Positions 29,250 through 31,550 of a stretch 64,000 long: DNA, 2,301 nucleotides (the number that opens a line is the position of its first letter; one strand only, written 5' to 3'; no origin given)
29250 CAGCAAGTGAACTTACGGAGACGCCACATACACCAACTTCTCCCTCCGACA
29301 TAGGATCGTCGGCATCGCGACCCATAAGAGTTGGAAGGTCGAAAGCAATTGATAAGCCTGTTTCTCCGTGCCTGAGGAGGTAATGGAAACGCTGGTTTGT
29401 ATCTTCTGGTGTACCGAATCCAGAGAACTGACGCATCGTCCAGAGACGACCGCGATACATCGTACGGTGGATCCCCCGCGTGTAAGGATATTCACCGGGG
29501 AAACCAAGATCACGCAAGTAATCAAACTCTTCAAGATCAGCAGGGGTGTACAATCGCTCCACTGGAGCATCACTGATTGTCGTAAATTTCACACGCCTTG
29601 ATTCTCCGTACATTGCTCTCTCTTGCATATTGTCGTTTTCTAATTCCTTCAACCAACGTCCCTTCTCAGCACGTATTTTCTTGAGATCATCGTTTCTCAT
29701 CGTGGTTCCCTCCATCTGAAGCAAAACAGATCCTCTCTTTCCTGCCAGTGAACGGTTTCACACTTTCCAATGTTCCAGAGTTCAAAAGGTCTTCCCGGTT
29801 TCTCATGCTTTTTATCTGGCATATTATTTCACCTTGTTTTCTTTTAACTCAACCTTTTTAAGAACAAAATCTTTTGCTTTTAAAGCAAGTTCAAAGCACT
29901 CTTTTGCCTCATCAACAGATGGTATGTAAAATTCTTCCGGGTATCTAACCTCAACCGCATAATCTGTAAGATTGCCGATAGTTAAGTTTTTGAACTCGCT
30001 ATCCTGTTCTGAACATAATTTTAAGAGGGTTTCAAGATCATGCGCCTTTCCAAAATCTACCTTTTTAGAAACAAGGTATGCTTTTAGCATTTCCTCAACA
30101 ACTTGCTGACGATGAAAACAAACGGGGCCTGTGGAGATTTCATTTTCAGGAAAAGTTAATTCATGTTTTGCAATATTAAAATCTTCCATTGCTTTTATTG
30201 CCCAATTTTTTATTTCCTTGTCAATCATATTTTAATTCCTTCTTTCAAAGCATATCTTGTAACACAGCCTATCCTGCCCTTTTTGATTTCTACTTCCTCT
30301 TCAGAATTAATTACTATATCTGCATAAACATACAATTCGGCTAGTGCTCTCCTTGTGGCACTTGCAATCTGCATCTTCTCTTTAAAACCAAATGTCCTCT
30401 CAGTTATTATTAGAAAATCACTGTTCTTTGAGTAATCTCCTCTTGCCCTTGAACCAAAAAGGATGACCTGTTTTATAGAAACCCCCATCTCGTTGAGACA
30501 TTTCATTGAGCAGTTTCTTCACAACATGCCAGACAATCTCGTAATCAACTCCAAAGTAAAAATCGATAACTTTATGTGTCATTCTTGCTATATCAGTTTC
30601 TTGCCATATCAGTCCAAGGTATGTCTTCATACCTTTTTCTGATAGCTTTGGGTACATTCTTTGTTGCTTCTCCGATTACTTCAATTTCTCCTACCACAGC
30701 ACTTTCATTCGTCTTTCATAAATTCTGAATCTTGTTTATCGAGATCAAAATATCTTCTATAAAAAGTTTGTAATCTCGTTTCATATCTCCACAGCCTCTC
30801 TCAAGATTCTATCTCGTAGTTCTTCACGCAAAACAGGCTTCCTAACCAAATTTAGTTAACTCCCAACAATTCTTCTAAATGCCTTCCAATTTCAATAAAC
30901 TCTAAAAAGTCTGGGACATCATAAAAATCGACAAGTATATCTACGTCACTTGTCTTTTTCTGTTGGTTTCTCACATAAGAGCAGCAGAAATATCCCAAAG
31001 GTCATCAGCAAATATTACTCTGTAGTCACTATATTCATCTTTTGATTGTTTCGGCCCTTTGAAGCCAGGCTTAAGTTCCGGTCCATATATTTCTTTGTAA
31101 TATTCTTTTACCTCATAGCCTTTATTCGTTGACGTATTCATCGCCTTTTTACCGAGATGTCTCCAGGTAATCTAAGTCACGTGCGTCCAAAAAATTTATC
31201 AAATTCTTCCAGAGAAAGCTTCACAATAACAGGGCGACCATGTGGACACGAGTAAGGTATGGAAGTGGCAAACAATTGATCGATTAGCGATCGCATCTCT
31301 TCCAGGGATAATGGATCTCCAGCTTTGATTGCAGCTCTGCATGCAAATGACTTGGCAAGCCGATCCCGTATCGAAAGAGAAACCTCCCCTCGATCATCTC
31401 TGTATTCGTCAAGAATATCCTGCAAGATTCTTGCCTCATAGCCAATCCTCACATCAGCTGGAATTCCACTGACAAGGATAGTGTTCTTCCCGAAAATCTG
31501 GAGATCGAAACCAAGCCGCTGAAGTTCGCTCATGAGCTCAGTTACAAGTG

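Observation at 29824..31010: Two tandem MNT-HEPN toxin-antitoxin cassettes in an AT-rich islet, the upstream MntA-HepT pair decayed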

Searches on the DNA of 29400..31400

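Call 71: search_rna_families(source=window, start=29400, end=31400, threshold=evalue, max_evalue=1)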
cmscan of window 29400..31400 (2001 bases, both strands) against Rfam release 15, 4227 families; matches with E-value up to 1: 0.
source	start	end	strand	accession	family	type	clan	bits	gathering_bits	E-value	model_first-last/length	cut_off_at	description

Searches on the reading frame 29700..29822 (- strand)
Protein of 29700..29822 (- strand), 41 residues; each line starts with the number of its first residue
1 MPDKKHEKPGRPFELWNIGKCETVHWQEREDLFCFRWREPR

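Call 6: search_protein_families(library=pfam, max_evalue=1, proteins=[window:29700-29822:-])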
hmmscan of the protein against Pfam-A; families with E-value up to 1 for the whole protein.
seq(41 aa): 0 families

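Call 58: search_protein_families(library=phrogs, max_evalue=5, proteins=[window:29700-29822:-])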
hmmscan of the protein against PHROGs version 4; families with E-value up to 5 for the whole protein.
seq(41 aa): 2 families
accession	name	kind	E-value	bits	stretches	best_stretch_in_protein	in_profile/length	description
phrog_12905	-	unknown function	0.37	12.3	1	17-36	33-52/79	-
phrog_29979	-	unknown function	0.47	11.4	1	12-27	24-39/71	-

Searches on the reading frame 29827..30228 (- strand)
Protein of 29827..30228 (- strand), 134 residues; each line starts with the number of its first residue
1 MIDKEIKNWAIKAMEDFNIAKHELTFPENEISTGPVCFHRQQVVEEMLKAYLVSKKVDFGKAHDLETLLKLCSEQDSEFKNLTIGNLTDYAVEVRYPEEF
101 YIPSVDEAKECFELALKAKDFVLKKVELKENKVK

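Call 6: search_protein_families(library=pfam, max_evalue=1, proteins=[window:29827-30228:-])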
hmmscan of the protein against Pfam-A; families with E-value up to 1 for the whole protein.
seq(134 aa): 3 families
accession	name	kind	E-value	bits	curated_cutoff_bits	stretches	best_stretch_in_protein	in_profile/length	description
PF05168.19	HEPN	-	3.2e-16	60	22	1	8-121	3-113/117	HEPN domain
PF08361.16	TetR_C_2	-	0.031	14.7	22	1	36-82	29-75/121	MAATS-type transcriptional repressor, C-terminal region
PF14698.11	ASL_C2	-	0.18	12.7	27.3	1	51-90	10-50/69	Argininosuccinate lyase C-terminal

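Call 7: search_protein_families(library=ncbifam, max_evalue=1, proteins=[window:29827-30228:-])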
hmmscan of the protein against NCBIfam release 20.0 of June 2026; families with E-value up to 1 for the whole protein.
seq(134 aa): 0 families

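Call 10: find_encoding_contigs(protein=window:29827-30228:-, flank=10000, max_places=10)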
Protein seq(134 aa) (134 aa): 5 contigs read that carry it; 3 places shown.
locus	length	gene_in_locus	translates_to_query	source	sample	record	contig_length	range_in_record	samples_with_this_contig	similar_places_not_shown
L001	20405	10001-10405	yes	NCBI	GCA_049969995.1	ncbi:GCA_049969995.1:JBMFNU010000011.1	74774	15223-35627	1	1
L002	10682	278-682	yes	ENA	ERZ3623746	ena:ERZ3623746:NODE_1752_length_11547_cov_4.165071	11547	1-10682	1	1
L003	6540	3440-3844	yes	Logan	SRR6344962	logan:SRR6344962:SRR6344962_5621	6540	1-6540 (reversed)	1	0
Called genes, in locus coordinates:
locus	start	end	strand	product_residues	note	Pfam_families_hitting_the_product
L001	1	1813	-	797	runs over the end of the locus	PF25174:Beta-prop_THOC3 (faint), PF10282:Lactonase (faint), PF04185:Phosphoesterase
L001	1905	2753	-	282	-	-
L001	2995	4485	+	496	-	PF13230:GATase_4 (weak), PF13522:GATase_6, PF13537:GATase_7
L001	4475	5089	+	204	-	PF01066:CDP-OH_P_transf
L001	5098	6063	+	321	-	PF02881:SRP54_N, PF13191:AAA_16 (weak), PF00448:SRP54, PF13604:AAA_30 (weak)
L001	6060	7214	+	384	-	PF02746:MR_MLE_N, PF13378:MR_MLE_C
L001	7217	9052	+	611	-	PF02518:HATPase_c, PF13589:HATPase_c_3, PF01119:DNA_mis_repair, PF08676:MutL_C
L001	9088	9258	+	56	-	-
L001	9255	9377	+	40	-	-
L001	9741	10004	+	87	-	PF01909:NTP_transf_2 (weak), PF18765:Polbeta (weak)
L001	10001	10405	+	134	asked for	PF05168:HEPN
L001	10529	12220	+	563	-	PF01642:MM_CoA_mutase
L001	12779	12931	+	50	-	-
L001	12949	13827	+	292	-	PF01040:UbiA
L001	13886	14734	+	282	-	PF00892:EamA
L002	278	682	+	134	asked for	PF05168:HEPN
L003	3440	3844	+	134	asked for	PF05168:HEPN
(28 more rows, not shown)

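Call 27: find_related_loci(query=window:29827-30228:-, collection=metagenome_contigs, flank=4000)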
Query seq(134 aa) (134 aa) in metagenome_contigs; peptide patterns used: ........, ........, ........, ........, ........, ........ (x = any residue, [..] = any of these).
442 stretches matched a pattern; 27 encode a relative of the query (tblastn E <= 1e-3); 27 distinct loci.
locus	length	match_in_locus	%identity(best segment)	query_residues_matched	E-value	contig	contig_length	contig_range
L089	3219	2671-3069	75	1-133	2e-69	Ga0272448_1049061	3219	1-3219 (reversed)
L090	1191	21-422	75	1-133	9e-72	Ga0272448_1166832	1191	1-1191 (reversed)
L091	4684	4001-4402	74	1-133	2e-66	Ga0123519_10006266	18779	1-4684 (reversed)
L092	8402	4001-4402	74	1-134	6e-66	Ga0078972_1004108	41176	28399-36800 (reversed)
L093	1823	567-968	53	1-134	4e-49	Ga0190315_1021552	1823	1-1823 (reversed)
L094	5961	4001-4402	53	1-134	2e-48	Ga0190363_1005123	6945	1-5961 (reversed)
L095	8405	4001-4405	52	1-133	4e-44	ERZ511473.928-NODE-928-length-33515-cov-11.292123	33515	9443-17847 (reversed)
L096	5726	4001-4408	53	1-134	4e-43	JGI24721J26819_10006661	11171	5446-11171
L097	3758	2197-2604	53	1-134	6e-43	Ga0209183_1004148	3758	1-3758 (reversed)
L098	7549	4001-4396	54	1-130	7e-43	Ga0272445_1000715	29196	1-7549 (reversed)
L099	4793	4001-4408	53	1-134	4e-43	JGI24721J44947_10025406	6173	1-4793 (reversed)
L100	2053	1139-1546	52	1-134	7e-43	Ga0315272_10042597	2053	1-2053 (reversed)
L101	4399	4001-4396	54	1-130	2e-42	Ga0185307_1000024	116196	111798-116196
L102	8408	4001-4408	51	1-134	1e-42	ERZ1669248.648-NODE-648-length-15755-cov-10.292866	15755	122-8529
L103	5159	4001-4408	51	1-134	1e-40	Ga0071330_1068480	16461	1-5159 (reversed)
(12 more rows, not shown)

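Call 32: find_homologous_proteins(query=window:29827-30228:-, max_evalue=0.001)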
Query seq(134 aa) (134 aa): 60 proteins with E <= 0.001 among 71 candidates.
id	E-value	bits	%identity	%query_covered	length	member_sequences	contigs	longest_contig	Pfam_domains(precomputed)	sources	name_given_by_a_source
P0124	7.1e-82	290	100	100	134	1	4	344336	PF05168.20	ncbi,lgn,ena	ncbi:MAG: HEPN domain-containing protein [Bacteroidota bacterium]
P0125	3.5e-64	232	76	100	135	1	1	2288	PF05168.20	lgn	-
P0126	1.0e-62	228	76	100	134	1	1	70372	PF05168.20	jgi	jgi:HEPN domain-containing protein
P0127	6.6e-62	225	73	100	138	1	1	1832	PF05168.20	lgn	-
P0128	9.3e-62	225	75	100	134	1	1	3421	PF05168.20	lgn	-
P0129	9.1e-61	221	74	99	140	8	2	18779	PF05168.20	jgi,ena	-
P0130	5.6e-60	219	74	100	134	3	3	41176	PF05168.20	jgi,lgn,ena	-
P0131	1.5e-57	211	72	100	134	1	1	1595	PF05168.20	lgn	-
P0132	2.6e-57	210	71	96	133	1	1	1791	PF05168.20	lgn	-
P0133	6.5e-57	209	69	100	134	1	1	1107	PF05168.20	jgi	jgi:HEPN domain-containing protein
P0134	1.5e-56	208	66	100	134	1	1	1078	PF05168.20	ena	-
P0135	1.0e-55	205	69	100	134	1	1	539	PF05168.20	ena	-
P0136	7.0e-55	202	67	99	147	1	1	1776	PF05168.20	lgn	-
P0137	2.4e-54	201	66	99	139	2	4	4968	PF05168.20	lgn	-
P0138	7.0e-54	199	68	94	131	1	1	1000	PF05168.20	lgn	-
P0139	2.4e-53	197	68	100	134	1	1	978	PF05168.20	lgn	-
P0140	3.0e-52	194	63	100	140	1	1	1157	PF05168.20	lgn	-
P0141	3.1e-52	194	68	99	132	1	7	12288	PF05168.20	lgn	-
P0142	9.1e-52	192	65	98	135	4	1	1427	PF05168.20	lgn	-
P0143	2.2e-51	191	63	100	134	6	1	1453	PF05168.20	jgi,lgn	-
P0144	2.0e-50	188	65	97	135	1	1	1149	PF05168.20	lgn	-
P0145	1.1e-49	186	61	100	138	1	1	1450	PF05168.20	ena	-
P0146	1.3e-49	185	62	99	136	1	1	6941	PF05168.20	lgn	-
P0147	3.8e-49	184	64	96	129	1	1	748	PF05168.20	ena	-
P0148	8.4e-49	183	63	98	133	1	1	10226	PF05168.20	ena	-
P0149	1.1e-48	182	57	99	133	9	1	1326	PF05168.20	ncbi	-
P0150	3.5e-48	181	60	100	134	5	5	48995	PF05168.20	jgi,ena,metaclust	jgi:HEPN domain-containing protein|metaclust:\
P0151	3.6e-48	181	63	96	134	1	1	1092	PF05168.20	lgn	-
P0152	5.0e-48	180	60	97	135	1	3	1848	PF05168.20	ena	-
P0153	5.4e-47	177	76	77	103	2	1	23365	PF05168.20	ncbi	ncbi:MAG: DNA-binding protein, partial [Candidatus Schekmanbacteria bacterium GWA2_38_11]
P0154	4.6e-46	174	60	100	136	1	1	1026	PF05168.20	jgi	-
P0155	8.6e-46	173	64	95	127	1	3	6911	PF05168.20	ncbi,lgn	-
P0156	8.9e-46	173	63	95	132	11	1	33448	PF05168.20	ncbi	-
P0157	6.7e-45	170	58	99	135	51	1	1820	PF05168.20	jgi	-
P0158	1.9e-44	169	60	95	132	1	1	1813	PF05168.20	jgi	-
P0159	2.1e-40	156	55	94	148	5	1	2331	PF05168.20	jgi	-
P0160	3.7e-40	155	62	90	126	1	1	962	PF05168.20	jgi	-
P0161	1.3e-38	150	54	96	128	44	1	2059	PF05168.20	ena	-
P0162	1.8e-38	149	50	99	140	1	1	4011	PF05168.20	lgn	-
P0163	2.5e-38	149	52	99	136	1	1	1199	PF05168.20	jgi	jgi:HEPN domain-containing protein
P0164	3.4e-38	149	48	99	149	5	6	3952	PF05168.20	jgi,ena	-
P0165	3.4e-38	148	55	100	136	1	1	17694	PF05168.20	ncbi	ncbi:MAG: HEPN domain-containing protein [Brevinematia bacterium]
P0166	7.1e-38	147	56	97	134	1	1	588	PF05168.20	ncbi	ncbi:MAG: HEPN domain-containing protein, partial [Brevinematia bacterium]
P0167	1.3e-37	147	54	100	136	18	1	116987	PF05168.20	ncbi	-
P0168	3.0e-37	145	51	99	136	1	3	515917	PF05168.20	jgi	jgi:HEPN domain-containing protein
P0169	8.2e-36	141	67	73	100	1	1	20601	PF05168.20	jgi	jgi:HEPN domain-containing protein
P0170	5.8e-34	135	64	68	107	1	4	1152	PF05168.20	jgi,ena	-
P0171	1.2e-33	134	70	66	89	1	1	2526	PF05168.20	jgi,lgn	-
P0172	3.2e-31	126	46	100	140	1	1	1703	PF05168.20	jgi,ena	-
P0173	4.2e-30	122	57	74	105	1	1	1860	PF05168.20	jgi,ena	-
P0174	2.5e-29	120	50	96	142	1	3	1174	PF05168.20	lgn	-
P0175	4.4e-29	119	50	98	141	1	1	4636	PF05168.20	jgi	-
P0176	8.0e-29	118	49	99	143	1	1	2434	PF05168.20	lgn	-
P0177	5.1e-28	116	52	91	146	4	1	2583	PF05168.20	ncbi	ncbi:MAG: HEPN domain-containing protein [Thermoproteota archaeon]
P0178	6.7e-28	115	48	96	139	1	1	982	PF05168.20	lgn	-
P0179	1.0e-27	115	51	93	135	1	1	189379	PF05168.20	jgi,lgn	jgi:HEPN domain-containing protein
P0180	4.8e-26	109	62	60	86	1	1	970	PF05168.20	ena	-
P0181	1.9e-24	104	50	90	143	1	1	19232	PF05168.20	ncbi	ncbi:MAG: HEPN domain-containing protein [Nitrospirota bacterium]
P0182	4.9e-23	100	46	92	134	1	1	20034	PF05168.20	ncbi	ncbi:MAG: HEPN domain-containing protein [Candidatus Hydrogenedentota bacterium]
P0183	1.1e-18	85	45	95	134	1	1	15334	PF05168.20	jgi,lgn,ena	-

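Call 36: search_solved_structures(query=A4, max_evalue=0.01, show_alignments=2)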
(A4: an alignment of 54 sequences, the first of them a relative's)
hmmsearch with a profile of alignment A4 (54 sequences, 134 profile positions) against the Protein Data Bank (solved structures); distinct sequences matched with E-value up to 0.01: 4.
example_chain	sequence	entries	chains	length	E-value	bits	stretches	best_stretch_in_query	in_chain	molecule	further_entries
1wol_A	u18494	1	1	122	1.1e-06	31.8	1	4-123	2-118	122aa long conserved hypothetical protein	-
1ufb_A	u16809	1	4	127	1.3e-06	31.6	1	6-126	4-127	TT1696 protein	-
3o10_A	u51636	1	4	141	0.0022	21.2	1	6-120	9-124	Sacsin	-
1o3u_A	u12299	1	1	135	0.0058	19.8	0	10-101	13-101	conserved hypothetical protein TM0613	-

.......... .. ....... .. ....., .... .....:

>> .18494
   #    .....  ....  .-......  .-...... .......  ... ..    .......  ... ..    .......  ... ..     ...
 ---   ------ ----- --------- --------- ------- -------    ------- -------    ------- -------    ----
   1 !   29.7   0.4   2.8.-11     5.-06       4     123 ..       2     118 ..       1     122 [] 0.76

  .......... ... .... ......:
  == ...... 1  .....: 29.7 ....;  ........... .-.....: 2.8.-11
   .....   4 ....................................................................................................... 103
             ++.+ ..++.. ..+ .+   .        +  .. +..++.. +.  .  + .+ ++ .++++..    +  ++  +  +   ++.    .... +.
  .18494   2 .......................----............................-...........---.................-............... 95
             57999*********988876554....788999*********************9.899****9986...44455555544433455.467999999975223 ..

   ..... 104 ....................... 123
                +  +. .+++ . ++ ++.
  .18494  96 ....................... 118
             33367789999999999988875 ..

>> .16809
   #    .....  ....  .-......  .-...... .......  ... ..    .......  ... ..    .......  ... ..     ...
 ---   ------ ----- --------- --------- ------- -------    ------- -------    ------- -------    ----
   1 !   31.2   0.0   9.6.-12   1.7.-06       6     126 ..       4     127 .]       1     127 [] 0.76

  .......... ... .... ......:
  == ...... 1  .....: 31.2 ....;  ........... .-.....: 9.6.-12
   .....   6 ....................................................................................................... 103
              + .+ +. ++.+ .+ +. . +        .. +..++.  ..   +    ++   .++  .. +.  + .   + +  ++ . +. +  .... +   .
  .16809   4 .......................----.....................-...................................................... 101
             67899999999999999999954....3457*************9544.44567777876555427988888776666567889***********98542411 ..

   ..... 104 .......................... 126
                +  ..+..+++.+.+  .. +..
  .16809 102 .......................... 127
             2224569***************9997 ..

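Call 39: search_protein_families(library=padloc, max_evalue=1, proteins=[window:29827-30228:-])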
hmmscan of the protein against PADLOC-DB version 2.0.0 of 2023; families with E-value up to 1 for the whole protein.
seq(134 aa): 0 families

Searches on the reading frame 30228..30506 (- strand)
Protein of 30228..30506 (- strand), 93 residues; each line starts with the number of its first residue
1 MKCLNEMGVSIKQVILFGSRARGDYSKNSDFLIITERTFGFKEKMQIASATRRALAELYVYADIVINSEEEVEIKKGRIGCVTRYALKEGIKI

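Call 6: search_protein_families(library=pfam, max_evalue=1, proteins=[window:30228-30506:-])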
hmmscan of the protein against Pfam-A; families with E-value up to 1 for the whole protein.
seq(93 aa): 2 families
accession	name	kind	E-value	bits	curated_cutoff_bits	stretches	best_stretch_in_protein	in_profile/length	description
PF01909.29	NTP_transf_2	-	7.4e-07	29.9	21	1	4-71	8-78/93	Nucleotidyltransferase domain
PF18765.7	Polbeta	-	1.2e-06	29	26.9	1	10-66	12-68/93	Polymerase beta, Nucleotidyltransferase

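Call 7: search_protein_families(library=ncbifam, max_evalue=1, proteins=[window:30228-30506:-])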
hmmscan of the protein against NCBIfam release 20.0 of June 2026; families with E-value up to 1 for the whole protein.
seq(93 aa): 2 families
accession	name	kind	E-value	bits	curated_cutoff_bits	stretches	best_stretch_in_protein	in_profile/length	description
NF047752.1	MntA_antitoxin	equivalog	0.00029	20.7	60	1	10-31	6-27/106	type VII toxin-antitoxin system MntA family adenylyltransferase antitoxin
NF051895.1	anti_phage_HalB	equivalog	0.00097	18.8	190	1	15-55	3-48/211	anti-phage Hailong system nucleotidyltransferase HalB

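Call 39: search_protein_families(library=padloc, max_evalue=1, proteins=[window:30228-30506:-])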
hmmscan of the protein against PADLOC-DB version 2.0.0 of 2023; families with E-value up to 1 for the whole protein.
seq(93 aa): 6 families
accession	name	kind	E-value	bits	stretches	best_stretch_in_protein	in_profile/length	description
PDLC04903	PDC-S09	-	4.6e-08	31.3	1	8-70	23-88/108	-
PDLC04907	PDC-S09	-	8.6e-06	23.9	1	9-31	25-47/114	-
PDLC04902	PDC-S09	-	0.00014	20.1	1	10-65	20-75/97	-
PDLC04906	PDC-S09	-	0.00084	17.7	1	10-52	23-68/98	-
PDLC04904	PDC-S09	-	0.002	16.3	1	11-39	25-55/104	-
PDLC04368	PDC-M05A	-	0.021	12.7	1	3-51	99-148/201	-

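Call 43: list_cluster_members(proteins=[window:30228-30506:-, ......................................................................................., window:30974-31141:-])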
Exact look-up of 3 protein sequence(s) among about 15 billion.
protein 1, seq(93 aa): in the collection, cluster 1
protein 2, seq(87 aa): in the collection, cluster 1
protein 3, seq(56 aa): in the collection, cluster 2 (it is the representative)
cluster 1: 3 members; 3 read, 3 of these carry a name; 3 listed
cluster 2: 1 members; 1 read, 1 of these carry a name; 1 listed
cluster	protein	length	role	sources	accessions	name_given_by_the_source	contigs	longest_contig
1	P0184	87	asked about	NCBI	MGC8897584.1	MAG: nucleotidyltransferase domain-containing protein [Bacteroidota bacterium]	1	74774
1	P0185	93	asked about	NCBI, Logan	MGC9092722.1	MAG: nucleotidyltransferase domain-containing protein [Bacteroidota bacterium]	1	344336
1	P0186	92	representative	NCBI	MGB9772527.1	MAG: nucleotidyltransferase domain-containing protein, partial [Bacteroidota bacterium]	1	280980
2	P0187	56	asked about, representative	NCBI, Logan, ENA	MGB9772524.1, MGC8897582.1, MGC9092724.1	MAG: hypothetical protein ACP5JH_05725 [Bacteroidota bacterium]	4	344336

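Call 59: search_protein_representatives(protein=window:30228-30506:-)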
Query: 93 residues. Proteins with E-value up to 0.001 (for the whole library): 458; up to 1e-10: 61; up to 1e-30: 0. The best 150 are listed.
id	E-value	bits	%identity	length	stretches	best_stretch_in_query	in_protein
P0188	9.6e-23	95.8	55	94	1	1-92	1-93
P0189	1.5e-21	92.0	58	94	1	10-93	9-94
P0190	4.5e-21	90.5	57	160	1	2-93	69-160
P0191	1.0e-17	79.8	49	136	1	3-91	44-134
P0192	1.9e-17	78.9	44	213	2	3-92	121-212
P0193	5.2e-17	77.5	52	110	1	7-93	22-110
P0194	1.7e-16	75.9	37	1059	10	18-54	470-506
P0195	1.7e-16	75.9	60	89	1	4-71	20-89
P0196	1.2e-15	73.2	47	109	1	3-92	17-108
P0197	1.6e-15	72.8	46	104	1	11-92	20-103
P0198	4.9e-15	71.3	49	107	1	12-92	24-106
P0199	7.4e-15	70.7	49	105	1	2-92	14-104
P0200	7.9e-15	70.6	48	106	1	3-93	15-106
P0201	1.2e-14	70.0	49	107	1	1-93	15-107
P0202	1.4e-14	69.9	45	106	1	6-92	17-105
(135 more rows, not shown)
